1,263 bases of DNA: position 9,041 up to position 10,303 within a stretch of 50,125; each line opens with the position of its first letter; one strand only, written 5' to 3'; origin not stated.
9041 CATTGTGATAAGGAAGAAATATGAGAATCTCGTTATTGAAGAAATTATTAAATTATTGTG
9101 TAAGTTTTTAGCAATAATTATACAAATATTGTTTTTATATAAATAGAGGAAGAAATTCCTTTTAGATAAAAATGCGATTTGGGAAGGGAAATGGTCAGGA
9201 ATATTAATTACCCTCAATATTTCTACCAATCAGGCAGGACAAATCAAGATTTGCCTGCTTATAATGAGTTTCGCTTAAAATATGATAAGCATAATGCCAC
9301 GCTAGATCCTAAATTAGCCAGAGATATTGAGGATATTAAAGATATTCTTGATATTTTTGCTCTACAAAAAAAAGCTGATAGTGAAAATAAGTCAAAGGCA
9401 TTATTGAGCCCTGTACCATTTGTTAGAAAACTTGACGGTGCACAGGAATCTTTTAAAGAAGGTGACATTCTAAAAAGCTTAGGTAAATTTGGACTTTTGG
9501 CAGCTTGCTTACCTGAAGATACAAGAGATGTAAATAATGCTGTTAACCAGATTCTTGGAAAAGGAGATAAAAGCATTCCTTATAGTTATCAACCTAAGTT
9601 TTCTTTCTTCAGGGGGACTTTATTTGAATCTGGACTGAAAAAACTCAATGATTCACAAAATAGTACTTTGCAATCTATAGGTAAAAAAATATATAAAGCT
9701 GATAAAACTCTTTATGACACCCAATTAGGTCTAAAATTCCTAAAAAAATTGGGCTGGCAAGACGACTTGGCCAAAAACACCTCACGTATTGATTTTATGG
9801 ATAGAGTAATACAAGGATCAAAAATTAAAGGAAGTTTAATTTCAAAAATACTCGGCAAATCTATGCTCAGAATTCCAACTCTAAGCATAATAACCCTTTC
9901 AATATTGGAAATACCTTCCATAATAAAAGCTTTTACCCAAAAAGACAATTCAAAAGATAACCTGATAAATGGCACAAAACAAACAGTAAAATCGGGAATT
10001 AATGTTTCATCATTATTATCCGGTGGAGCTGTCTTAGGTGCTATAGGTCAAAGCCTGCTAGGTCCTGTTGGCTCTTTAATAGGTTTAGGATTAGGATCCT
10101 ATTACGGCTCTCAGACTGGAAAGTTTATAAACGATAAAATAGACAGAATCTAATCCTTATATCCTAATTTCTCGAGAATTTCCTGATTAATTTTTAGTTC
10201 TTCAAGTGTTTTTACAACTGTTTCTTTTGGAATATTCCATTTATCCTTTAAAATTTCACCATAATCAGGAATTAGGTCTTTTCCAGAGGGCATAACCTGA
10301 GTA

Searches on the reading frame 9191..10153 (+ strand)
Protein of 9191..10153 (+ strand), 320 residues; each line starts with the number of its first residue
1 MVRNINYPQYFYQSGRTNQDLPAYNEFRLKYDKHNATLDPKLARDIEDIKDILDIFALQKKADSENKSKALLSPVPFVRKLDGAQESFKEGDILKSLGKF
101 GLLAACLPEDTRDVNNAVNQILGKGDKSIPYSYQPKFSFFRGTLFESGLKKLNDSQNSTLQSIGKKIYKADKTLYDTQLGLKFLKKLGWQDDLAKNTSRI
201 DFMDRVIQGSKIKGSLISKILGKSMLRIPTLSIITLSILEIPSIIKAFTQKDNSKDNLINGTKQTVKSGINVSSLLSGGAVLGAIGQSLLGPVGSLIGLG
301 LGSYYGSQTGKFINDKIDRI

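Call 64: search_protein_families(library=pfam, proteins=[window:9191-10153:+], max_evalue=0.01)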
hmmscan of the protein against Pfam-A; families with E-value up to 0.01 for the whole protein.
window:9191-10153:+ (320 aa): 0 families
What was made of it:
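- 9191..10153 (+): Orphan 320-aa ORF downstream of the second element. It is a candidate regulon member. No Pfam match (call 64).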

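Call 70: find_homologous_proteins(query=window:9191-10153:+, max_evalue=0.00001)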
Query window:9191-10153:+ (320 aa): 6 proteins with E <= 0.00001 among 4360 candidates.
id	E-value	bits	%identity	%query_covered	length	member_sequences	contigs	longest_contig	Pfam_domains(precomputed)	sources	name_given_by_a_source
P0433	4.8e-203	691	100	100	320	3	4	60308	-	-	-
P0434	2.5e-66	242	46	89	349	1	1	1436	-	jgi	jgi:hypothetical protein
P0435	2.5e-43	167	40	97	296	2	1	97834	-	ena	-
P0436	6.8e-36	143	38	95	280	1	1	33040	-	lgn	-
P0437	1.6e-27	115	36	97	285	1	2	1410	-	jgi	jgi:hypothetical protein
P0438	3.6e-7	48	31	53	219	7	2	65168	-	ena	-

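Call 71: find_encoding_contigs(protein=P0435, flank=1500, max_places=2)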
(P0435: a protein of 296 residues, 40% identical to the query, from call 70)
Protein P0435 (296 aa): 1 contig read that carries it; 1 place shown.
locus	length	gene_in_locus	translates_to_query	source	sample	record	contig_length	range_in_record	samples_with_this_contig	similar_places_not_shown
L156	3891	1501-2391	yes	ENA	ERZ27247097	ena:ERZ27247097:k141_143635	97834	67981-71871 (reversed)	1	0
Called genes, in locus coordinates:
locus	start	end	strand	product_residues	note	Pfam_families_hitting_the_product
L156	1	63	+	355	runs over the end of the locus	PF13102:Phage_int_SAM_5, PF00589:Phage_integrase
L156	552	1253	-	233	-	PF01891:CbiM, PF12822:ECF_trnsprt (weak)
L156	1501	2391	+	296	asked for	-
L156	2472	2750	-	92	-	-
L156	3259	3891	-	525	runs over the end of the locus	PF01293:PEPCK_ATP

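Call 72: find_encoding_contigs(protein=P0436, flank=1500, max_places=2)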
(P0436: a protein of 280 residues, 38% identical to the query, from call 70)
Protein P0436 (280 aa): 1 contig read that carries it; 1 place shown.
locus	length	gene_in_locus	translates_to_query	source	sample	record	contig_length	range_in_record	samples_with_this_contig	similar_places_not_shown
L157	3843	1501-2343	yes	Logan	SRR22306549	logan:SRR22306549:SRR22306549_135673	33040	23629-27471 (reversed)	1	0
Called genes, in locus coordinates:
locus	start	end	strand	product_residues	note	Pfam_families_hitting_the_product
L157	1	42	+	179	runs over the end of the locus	-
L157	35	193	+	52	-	-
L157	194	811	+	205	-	-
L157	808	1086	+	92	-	-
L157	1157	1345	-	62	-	-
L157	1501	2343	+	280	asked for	-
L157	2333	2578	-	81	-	-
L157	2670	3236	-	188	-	PF05069:Phage_tail_S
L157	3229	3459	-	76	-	-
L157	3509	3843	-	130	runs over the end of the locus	PF24729:Acb2_Tad1_hairpin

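Call 73: find_encoding_contigs(protein=P0434, flank=1500, max_places=2)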
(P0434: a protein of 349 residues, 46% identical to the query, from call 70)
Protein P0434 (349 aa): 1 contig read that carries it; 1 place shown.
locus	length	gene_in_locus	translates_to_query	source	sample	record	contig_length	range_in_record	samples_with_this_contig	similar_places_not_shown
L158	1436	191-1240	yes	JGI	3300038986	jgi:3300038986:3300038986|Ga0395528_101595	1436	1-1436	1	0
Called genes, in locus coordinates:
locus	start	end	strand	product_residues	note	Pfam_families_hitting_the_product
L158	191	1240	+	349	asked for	-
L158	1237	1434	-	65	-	?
